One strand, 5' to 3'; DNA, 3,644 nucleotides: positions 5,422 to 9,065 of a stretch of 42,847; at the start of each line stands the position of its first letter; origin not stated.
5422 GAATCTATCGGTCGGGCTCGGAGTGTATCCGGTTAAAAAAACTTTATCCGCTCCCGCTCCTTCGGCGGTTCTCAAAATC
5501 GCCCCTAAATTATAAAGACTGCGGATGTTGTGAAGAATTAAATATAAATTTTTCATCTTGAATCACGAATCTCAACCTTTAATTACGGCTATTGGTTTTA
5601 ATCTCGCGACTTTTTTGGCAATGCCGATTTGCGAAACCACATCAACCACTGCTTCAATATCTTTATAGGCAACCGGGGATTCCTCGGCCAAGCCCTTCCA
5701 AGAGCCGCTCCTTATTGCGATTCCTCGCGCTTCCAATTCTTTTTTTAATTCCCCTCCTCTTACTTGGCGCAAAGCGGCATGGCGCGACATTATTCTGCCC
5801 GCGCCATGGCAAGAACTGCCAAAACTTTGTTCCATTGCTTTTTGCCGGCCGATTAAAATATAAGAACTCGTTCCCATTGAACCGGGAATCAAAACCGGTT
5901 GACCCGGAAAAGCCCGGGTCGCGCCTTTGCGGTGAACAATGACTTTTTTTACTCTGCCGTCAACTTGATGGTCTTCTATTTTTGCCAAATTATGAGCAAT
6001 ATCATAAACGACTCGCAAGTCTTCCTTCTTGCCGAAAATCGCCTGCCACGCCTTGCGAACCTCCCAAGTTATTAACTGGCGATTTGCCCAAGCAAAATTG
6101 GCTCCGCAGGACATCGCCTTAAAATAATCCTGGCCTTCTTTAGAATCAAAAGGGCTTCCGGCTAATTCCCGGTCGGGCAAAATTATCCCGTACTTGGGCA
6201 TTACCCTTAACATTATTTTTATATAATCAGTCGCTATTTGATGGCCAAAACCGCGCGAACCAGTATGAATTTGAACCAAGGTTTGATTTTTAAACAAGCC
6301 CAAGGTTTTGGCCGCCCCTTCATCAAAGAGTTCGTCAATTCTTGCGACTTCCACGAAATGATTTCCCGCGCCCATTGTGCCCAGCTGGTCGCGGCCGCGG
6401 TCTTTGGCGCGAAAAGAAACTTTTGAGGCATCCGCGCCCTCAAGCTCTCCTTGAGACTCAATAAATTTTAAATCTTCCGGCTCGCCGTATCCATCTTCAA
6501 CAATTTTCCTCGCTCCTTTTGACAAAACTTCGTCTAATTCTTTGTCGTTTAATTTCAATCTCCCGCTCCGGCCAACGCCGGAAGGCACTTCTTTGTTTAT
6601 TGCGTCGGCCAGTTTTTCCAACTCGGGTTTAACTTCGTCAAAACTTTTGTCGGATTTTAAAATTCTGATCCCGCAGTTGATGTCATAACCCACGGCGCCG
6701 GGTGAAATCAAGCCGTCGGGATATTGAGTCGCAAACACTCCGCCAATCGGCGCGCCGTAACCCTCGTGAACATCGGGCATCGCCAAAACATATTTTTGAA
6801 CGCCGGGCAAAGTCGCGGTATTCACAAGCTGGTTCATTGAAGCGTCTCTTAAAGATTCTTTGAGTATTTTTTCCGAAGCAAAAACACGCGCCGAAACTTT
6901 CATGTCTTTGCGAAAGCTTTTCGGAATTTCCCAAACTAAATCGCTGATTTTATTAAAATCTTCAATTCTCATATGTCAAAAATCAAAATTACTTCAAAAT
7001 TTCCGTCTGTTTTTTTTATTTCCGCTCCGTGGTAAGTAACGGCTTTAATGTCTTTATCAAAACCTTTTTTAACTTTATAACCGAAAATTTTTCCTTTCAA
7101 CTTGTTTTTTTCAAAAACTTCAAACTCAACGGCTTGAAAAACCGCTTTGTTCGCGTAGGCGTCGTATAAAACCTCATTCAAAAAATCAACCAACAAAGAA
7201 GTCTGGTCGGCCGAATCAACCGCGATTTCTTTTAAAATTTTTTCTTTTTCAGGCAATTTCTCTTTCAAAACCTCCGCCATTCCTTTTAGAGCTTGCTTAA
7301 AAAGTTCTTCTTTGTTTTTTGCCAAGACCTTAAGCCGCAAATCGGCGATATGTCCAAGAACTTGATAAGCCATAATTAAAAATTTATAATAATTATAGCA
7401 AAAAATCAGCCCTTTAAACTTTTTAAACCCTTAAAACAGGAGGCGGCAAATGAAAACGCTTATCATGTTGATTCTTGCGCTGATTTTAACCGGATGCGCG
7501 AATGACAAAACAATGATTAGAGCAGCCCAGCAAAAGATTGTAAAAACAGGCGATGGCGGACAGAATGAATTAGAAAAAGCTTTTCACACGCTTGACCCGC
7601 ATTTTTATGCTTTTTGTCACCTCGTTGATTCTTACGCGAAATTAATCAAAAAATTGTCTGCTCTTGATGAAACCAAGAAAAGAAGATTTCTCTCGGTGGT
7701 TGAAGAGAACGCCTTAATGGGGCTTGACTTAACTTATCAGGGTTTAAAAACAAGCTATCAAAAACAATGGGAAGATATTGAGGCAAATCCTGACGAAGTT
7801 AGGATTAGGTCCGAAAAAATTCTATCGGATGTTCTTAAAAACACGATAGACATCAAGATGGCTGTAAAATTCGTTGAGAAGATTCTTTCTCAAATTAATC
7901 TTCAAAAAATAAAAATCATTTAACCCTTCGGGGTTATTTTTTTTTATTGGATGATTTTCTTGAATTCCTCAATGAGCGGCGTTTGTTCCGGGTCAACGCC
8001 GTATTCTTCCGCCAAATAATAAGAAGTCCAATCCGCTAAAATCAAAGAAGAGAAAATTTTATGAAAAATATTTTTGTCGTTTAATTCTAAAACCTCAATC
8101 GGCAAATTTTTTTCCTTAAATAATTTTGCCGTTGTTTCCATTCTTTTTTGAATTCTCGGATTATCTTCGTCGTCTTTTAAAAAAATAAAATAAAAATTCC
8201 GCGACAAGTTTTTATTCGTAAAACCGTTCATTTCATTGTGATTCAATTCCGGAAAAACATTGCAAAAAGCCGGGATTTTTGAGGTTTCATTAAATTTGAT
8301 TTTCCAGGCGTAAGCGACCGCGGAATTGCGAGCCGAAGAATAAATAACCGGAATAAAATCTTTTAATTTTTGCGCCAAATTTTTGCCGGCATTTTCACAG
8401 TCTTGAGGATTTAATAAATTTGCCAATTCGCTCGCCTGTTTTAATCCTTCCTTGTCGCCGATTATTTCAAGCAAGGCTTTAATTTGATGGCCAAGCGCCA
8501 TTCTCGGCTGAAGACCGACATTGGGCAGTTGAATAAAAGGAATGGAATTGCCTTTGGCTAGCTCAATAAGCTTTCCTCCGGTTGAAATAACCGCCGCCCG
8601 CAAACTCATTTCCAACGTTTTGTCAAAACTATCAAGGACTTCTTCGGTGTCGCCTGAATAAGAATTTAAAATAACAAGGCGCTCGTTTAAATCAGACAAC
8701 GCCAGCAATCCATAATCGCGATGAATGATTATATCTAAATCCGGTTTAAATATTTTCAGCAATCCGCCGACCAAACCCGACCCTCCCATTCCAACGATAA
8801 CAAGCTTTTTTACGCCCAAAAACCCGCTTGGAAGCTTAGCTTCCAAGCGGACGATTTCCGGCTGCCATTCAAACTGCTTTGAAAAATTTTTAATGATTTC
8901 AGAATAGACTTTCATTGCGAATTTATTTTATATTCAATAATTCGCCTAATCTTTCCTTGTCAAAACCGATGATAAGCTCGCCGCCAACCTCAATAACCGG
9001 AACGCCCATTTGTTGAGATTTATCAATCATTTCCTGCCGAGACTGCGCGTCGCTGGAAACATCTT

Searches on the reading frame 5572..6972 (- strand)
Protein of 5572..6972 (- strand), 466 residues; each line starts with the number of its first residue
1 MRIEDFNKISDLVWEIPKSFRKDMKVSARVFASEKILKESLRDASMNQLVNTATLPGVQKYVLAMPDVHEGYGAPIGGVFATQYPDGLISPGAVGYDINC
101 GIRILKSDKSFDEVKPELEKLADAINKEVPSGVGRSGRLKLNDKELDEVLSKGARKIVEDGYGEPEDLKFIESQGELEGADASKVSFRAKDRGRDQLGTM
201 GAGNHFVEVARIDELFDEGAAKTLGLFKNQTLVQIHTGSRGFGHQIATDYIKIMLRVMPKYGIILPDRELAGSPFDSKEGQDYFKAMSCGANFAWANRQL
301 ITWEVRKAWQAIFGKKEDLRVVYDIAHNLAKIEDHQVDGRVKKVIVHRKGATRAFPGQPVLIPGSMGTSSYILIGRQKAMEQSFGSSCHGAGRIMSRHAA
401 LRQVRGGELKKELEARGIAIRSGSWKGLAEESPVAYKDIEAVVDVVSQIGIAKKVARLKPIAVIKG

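Call 17: search_protein_families(library=pfam, proteins=[window:5572-6972:-], max_evalue=0.0001)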
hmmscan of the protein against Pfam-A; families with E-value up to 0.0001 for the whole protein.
window:5572-6972:- (466 aa): 1 family
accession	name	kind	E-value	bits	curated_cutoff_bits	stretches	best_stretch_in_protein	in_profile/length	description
PF01139.22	RtcB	-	9.3e-163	542.8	27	1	48-466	1-426/426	tRNA-splicing ligase RtcB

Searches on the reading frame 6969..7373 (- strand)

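Call 17: search_protein_families(library=pfam, proteins=[window:6969-7373:-], max_evalue=0.0001)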
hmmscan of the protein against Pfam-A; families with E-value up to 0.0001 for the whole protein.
window:6969-7373:- (134 aa): 1 family
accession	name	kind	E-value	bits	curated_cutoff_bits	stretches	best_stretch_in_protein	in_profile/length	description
PF01951.21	Archease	-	2.4e-29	102.8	25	1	3-134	1-136/136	Archease protein family (MTH1598/TM1083)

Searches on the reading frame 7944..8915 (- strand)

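Call 18: search_protein_families(library=pfam, proteins=[window:7944-8915:-], max_evalue=0.0001)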
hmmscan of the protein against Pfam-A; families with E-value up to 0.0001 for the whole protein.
window:7944-8915:- (323 aa): 1 family
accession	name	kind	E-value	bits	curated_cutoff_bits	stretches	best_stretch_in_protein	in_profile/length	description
PF10432.14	bact-PGI_C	-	8.9e-47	159.2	24.5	1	174-320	2-149/151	Bacterial phospho-glucose isomerase C-terminal SIS domain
